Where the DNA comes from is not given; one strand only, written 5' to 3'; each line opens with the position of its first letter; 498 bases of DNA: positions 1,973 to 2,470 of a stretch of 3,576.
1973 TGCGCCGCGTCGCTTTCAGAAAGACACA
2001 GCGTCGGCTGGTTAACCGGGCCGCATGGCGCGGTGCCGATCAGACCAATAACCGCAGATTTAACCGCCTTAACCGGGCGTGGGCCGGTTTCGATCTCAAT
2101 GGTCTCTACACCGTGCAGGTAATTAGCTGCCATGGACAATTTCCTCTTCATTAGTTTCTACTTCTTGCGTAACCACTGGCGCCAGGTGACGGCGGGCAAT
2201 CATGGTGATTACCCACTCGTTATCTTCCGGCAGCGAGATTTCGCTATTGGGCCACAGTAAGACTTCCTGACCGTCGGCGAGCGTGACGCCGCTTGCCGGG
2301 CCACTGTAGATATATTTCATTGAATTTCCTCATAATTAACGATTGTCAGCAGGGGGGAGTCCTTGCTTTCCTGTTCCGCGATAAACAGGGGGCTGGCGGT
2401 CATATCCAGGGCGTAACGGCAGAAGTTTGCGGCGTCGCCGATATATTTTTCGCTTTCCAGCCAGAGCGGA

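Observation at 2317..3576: Lysis cassette directly abuts a Mu-like sheath operon with no head or packaging genes between: possible headless tail-like particle (tailocin) locus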

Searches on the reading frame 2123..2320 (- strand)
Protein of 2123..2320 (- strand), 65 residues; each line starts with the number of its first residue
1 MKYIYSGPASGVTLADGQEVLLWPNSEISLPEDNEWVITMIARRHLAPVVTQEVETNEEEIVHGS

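Call 5: search_protein_families(library=pfam, proteins=[window:2123-2320:-], max_evalue=0.01)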
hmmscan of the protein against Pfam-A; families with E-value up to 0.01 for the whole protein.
window:2123-2320:- (65 aa): 0 families

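Call 24: search_protein_families(library=phrogs, proteins=[window:2123-2320:-], max_evalue=0.001)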
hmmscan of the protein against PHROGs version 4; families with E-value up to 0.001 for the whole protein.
window:2123-2320:- (65 aa): 1 family
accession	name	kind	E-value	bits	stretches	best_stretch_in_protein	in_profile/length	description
phrog_895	-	unknown function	6.3e-36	122.7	1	1-65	2-66/70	-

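Call 54: search_protein_families(library=pfam, proteins=[window:2123-2320:-], max_evalue=10)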
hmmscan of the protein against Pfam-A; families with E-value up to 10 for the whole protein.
window:2123-2320:- (65 aa): 1 family
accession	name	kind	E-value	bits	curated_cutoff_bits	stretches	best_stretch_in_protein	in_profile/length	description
PF11129.13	EIAV_Rev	-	0.18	12.5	25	1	29-61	17-49/134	Rev protein of equine infectious anaemia virus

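Call 87: find_encoding_contigs(protein=window:2123-2320:-, flank=6000, max_places=10)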
Protein window:2123-2320:- (65 aa): 53 contigs read that carry it; 10 places shown.
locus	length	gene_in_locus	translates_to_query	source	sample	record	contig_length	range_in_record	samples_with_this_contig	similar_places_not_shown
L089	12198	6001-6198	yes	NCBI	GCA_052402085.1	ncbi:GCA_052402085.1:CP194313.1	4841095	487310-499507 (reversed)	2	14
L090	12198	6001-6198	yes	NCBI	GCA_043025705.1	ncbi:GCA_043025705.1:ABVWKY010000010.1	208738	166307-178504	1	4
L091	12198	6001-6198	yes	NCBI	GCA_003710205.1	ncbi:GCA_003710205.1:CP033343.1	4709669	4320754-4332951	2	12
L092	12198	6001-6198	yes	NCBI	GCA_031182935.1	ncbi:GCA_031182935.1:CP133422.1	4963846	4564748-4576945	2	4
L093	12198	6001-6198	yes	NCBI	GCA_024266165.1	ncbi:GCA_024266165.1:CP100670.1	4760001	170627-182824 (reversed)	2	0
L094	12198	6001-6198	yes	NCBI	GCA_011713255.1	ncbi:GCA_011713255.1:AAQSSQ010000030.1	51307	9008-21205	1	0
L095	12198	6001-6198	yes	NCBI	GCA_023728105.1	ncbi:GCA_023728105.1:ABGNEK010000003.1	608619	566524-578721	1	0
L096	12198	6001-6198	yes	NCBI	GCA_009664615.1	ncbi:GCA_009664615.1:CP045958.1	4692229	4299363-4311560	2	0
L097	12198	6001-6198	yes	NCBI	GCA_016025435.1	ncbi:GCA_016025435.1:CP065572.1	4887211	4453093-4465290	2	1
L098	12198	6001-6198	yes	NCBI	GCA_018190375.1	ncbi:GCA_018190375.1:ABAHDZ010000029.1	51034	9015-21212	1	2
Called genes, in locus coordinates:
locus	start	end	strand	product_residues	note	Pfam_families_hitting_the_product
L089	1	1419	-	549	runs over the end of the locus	PF00342:PGI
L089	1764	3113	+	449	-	PF00696:AA_kinase, PF13840:ACT_7 (faint), PF01842:ACT (weak), PF22468:ACT_9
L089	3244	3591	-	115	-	PF08765:Mor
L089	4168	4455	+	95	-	PF13272:Holin_2-3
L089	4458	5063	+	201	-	PF01464:SLT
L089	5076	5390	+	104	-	-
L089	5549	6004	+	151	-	PF09646:Gp37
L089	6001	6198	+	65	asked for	-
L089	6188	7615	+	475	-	PF27730:UCP028589 (weak), PF04984:Phage_sheath_1, PF17482:Phage_sheath_1C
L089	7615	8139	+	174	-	PF04985:Phage_tube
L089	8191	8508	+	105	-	PF10109:Phage_TAC_7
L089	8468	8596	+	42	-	PF06528:Phage_P2_GpE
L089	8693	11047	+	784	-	PF10145:PhageMin_Tail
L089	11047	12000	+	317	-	PF06995:Phage_P2_GpU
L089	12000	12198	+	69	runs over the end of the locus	PF05489:Phage_tail_X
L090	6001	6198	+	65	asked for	-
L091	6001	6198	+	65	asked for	-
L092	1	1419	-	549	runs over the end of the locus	PF00342:PGI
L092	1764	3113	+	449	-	PF00696:AA_kinase, PF13840:ACT_7 (faint), PF01842:ACT (weak), PF22468:ACT_9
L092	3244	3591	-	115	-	PF08765:Mor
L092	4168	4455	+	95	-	PF13272:Holin_2-3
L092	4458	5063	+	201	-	PF01464:SLT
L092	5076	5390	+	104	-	-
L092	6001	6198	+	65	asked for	-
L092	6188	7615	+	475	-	PF27730:UCP028589 (weak), PF04984:Phage_sheath_1, PF17482:Phage_sheath_1C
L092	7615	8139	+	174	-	PF04985:Phage_tube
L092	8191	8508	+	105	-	PF10109:Phage_TAC_7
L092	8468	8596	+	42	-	-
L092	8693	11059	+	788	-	PF10145:PhageMin_Tail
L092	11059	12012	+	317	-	PF06995:Phage_P2_GpU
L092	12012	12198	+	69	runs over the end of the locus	PF05489:Phage_tail_X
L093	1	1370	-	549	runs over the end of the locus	PF00342:PGI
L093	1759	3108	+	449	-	PF00696:AA_kinase, PF13840:ACT_7 (faint), PF01842:ACT (weak), PF22468:ACT_9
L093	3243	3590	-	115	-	PF08765:Mor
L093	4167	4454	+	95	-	PF13272:Holin_2-3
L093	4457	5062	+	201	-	PF01464:SLT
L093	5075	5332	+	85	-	-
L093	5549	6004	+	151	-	PF09646:Gp37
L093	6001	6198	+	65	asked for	-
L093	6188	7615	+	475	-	PF27730:UCP028589 (weak), PF04984:Phage_sheath_1, PF17482:Phage_sheath_1C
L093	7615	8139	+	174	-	PF04985:Phage_tube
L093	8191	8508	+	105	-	PF10109:Phage_TAC_7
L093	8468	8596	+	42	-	-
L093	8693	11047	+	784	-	PF10145:PhageMin_Tail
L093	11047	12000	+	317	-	PF06995:Phage_P2_GpU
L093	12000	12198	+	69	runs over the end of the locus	PF05489:Phage_tail_X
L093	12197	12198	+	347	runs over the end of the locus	PF05954:Phage_GPD, PF24032:YQBQ (faint)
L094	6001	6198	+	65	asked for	-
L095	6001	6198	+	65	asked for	-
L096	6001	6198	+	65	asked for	-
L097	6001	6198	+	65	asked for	-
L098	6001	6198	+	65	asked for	-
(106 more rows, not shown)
